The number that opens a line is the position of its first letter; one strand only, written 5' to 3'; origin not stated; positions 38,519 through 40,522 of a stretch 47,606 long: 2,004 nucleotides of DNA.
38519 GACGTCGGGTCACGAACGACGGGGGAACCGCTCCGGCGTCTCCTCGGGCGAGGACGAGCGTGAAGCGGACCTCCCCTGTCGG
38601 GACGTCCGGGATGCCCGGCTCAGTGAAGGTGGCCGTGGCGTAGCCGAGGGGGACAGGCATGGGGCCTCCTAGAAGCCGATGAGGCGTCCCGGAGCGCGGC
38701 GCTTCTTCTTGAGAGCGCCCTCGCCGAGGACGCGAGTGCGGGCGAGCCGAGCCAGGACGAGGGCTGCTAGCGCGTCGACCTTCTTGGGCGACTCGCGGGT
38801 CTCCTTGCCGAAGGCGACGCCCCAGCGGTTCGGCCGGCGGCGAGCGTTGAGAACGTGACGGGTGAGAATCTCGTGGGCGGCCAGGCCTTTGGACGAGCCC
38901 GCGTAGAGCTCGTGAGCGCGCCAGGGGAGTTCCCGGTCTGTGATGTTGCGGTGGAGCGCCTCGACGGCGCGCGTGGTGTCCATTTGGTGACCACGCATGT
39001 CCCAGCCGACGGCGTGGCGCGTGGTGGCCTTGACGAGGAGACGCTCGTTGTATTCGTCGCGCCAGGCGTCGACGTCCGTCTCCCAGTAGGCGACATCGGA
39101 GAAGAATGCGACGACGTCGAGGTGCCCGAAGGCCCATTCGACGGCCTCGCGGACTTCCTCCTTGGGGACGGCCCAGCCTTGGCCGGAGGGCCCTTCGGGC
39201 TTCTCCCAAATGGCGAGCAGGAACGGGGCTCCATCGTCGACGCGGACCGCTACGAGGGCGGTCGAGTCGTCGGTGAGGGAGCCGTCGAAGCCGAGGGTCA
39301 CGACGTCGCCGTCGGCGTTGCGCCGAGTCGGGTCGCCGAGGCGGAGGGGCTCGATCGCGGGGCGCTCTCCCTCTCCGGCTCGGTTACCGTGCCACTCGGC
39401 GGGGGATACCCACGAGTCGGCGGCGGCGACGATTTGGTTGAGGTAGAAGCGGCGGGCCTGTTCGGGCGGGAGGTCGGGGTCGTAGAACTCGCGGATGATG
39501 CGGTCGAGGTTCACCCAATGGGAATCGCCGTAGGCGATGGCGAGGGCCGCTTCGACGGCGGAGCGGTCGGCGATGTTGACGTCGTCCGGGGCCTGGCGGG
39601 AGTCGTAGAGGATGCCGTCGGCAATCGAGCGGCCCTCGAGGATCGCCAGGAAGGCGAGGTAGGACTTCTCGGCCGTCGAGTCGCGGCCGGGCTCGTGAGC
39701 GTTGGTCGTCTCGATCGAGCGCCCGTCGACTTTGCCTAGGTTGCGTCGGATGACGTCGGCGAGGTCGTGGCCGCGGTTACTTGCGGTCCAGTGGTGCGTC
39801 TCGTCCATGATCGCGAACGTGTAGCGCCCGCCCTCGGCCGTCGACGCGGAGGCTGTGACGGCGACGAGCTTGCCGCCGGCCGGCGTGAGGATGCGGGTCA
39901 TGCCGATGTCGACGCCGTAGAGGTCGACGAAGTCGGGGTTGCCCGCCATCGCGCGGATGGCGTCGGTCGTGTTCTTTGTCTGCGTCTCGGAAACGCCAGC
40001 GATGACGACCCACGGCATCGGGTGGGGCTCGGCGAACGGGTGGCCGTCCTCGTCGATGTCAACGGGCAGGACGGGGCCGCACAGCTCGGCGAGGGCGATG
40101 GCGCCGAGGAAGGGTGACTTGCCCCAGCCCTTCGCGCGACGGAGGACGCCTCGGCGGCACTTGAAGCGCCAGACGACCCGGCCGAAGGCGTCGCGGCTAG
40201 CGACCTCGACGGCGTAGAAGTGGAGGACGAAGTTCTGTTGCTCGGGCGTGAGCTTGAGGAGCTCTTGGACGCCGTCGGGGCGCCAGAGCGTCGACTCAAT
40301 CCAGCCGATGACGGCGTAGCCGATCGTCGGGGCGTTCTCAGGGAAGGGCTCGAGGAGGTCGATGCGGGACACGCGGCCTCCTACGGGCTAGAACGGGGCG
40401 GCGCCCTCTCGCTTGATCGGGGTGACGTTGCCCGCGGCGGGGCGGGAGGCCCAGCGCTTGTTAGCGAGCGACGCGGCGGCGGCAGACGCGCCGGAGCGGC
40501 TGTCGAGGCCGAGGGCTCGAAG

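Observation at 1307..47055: Ten-copy, strand-specific bipartite motif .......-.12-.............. with invariant spacing: a candidate phage-specific promoter regulon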

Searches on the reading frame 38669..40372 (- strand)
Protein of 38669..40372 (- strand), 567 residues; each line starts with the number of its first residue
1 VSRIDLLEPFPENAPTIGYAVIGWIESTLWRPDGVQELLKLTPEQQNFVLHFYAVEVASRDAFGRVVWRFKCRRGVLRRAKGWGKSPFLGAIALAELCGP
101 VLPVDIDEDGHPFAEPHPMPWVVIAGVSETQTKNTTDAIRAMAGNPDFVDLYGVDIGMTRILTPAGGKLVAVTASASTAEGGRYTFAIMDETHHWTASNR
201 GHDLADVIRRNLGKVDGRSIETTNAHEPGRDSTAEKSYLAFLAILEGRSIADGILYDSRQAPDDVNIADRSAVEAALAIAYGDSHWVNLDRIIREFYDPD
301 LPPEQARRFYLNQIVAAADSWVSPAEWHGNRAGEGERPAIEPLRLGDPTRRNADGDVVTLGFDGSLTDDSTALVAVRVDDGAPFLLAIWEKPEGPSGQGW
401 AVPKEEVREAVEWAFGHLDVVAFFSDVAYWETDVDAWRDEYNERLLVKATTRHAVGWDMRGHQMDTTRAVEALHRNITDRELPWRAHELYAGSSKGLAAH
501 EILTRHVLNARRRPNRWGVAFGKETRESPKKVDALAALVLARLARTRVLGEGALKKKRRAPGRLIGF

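Call 66: search_dna_similar(query=window:38669-40372:-, collection=phages, mode=protein, max_rows=40, rows=spread, max_evalue=1e-20)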
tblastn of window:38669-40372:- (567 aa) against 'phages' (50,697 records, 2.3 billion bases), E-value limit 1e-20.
Records with a match: 1645; places in all: 1647; records where one place covers at least 80% of the query: 1541.
Best place of each record, by identity: 90-95% 1; 80-90% 2; 60-80% 93; <60% 1549.
By first word of the organism name: Mycobacterium 1058; Gordonia 199; Streptomyces 194; Arthrobacter 91; Rhodococcus 50; Microbacterium 19; Curtobacterium 10; Corynebacterium 7; Fromanvirus 4; Bacteriophage 3; and 8 more.
By host as written in the record: Mycobacterium smegmatis mc2 155 750; Mycobacterium smegmatis mc#155 135; Gordonia terrae 3612 120; Mycobacterium smegmatis mc2155 55; Arthrobacter globiformis B-2979 52; Rhodococcus erythropolis RIA 643 39; - 33; Gordonia rubripertincta NRRL B-16540 33; and 116 more.
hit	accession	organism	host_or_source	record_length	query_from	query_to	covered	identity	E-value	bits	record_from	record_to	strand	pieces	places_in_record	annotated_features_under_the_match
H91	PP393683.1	Microbacterium phage phiMiGM15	Microbacterium enclense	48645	1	567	100%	93.1%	0e+0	1031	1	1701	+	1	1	terminase large subunit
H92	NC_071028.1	Arthrobacter phage Adumb2043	Arthrobacter globiformis B-2979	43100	9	567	99%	67.7%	0e+0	703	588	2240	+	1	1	2: terminase large subunit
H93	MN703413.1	Arthrobacter phage Powerpuff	Arthrobacter globiformis B-2979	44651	9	567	99%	65.9%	0e+0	689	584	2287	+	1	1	2: terminase large subunit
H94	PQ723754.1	Streptomyces phage Speedwell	Streptomyces bicolor NRRL B-3897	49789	10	565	98%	39.6%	1e-100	340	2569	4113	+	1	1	7: terminase large subunit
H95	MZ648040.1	Streptomyces phage Triste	Streptomyces lividans JI 1326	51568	16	531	91%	40.7%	9e-105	352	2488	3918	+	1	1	6: terminase large subunit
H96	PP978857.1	Streptomyces phage Puginator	Streptomyces baarnensis NRRL B-2842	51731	4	531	93%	39.6%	4e-102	344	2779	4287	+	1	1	8: terminase large subunit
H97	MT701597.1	Streptomyces phage Sentinel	Streptomyces sp.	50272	4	531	93%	39.2%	3e-101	341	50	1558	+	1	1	terminase large subunit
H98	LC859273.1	Rhodococcus phage ReT1v-1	Prescottella equi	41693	10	531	92%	37.4%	7e-85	294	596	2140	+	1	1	Terminase large subunit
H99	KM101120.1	Mycobacterium phage Trike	Mycobacterium smegmatis mc2 155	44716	16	531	91%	36.9%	5e-88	303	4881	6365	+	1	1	terminase large subunit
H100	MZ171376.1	Mycobacterium phage Hoot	Mycobacterium smegmatis mc2155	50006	16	531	91%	36.6%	1e-92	317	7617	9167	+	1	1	15: terminase large subunit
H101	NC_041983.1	Mycobacterium phage Timshel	Mycobacterium smegmatis mc2 155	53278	14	531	91%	36.4%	3e-84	292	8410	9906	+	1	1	12: terminase large subunit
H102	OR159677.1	Gordonia phage Nebulosus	Gordonia terrae 3612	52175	16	531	91%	36.3%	2e-84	293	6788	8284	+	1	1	14: terminase large subunit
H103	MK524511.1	Mycobacterium phage Bowtie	Mycobacterium smegmatis mc2 155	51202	10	531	92%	35.8%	8e-88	303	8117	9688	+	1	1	12: terminase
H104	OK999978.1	Mycobacterium phage Grub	Mycobacterium smegmatis mc2 155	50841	16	531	91%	36.2%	2e-84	293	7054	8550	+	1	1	13: terminase large subunit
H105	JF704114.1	Mycobacterium phage Vix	Mycobacterium smegmatis mc2 155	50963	16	531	91%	36.2%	2e-84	293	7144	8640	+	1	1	13: terminase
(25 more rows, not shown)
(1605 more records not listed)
